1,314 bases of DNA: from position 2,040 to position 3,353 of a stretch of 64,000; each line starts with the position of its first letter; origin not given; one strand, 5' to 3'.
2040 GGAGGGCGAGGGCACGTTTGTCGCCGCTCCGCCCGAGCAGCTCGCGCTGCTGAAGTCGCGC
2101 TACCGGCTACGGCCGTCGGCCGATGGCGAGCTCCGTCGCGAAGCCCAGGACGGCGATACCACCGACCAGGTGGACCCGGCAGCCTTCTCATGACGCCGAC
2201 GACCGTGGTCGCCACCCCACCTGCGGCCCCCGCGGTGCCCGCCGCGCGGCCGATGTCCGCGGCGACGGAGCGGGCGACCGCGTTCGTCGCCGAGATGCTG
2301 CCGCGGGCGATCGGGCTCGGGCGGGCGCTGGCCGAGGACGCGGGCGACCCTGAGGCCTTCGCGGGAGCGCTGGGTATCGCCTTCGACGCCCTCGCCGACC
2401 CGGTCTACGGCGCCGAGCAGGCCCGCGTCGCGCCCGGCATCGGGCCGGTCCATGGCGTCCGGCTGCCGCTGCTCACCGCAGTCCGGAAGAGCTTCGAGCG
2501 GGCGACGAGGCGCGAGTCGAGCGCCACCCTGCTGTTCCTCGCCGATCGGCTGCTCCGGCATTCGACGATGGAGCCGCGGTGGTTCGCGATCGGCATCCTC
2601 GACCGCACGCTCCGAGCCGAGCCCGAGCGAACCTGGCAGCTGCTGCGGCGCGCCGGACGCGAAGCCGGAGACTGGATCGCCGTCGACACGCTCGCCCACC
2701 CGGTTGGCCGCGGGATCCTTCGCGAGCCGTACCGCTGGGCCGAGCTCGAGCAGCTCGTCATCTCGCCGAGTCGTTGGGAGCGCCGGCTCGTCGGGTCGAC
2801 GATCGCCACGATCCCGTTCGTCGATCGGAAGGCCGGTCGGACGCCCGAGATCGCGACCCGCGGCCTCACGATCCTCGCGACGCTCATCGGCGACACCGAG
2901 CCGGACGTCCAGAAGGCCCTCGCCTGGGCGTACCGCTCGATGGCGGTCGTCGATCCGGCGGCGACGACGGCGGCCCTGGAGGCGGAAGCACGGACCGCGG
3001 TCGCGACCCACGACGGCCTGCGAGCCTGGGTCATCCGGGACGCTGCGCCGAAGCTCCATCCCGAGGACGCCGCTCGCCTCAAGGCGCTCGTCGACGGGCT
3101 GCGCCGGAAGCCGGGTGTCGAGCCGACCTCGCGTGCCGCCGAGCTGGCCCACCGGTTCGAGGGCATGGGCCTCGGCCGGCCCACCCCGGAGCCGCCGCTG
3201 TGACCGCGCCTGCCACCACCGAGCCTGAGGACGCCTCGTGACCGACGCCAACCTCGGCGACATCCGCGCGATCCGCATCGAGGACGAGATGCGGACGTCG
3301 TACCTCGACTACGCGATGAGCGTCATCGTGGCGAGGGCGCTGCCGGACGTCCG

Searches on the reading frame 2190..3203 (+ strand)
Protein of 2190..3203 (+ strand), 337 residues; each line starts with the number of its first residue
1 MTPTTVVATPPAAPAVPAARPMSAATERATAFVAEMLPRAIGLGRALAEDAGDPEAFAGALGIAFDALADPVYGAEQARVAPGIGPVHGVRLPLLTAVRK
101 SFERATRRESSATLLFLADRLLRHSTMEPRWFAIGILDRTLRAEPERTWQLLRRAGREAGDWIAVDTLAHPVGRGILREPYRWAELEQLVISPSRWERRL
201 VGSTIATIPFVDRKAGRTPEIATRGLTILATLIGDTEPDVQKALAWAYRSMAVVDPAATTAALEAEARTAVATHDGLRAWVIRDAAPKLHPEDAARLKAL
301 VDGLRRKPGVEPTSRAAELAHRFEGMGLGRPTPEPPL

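Call 19: search_protein_families(library=pfam, proteins=[window:2190-3203:+], max_evalue=0.001)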
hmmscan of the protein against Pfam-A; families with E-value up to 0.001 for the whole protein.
window:2190-3203:+ (337 aa): 1 family
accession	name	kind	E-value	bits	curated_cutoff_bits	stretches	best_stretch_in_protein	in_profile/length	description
PF08713.17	DNA_alkylation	-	2.1e-23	83.5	21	1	65-286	5-210/213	DNA alkylation repair enzyme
